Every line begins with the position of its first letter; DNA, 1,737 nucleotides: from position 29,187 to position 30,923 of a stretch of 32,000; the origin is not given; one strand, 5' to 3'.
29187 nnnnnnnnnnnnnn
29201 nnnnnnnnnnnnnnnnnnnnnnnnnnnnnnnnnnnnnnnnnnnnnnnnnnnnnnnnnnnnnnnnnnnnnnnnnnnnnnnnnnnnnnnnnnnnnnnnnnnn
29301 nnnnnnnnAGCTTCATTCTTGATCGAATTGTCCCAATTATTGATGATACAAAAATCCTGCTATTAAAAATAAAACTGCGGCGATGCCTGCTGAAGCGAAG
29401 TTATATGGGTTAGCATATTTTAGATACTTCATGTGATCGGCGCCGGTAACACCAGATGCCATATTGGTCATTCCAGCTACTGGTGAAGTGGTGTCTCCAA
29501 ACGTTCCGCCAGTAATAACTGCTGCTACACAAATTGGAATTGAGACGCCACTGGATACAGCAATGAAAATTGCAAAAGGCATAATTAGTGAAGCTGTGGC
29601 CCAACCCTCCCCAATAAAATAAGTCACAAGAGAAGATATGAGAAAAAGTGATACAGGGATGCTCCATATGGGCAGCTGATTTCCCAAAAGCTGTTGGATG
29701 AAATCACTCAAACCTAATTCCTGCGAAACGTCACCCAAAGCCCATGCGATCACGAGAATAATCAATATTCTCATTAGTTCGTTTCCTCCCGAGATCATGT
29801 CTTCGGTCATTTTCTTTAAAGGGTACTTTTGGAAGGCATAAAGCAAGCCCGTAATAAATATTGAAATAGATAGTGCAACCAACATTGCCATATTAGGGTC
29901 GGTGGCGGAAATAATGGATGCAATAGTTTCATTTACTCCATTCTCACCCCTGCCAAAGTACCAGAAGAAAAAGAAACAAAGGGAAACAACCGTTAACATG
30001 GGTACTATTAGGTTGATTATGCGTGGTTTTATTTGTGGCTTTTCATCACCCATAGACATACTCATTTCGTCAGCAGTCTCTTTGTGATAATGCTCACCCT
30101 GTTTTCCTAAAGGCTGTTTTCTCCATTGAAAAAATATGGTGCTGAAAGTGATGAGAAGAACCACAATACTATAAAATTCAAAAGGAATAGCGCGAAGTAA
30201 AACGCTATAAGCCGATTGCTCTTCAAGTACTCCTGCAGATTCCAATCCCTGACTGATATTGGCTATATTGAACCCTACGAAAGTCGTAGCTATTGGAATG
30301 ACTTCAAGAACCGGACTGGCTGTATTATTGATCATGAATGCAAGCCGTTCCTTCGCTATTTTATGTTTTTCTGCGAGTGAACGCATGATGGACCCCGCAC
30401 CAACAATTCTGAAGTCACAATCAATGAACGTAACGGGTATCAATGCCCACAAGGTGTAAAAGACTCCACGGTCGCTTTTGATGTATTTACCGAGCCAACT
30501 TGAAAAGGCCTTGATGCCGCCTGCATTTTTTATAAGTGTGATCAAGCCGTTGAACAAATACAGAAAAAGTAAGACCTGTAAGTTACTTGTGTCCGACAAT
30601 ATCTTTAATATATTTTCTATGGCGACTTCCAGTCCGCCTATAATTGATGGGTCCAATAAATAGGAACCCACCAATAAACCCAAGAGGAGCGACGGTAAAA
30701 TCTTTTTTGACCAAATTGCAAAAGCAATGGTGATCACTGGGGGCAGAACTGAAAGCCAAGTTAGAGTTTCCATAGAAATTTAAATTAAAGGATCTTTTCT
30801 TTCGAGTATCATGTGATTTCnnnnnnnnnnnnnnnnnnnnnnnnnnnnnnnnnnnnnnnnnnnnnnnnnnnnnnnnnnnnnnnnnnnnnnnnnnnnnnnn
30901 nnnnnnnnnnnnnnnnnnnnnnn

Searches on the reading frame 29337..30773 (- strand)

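Call 16: search_protein_families(library=pfam, proteins=[window:29337-30773:-], max_evalue=0.001)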
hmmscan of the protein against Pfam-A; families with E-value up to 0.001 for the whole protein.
window:29337-30773:- (478 aa): 2 families
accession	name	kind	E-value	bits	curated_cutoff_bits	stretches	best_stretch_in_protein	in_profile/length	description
PF03553.21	Na_H_antiporter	-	5.7e-31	108.3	23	1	170-474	14-303/303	Na+/H+ antiporter family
PF03606.21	DcuC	-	2.3e-07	30.1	23.1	1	202-454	204-441/461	C4-dicarboxylate anaerobic carrier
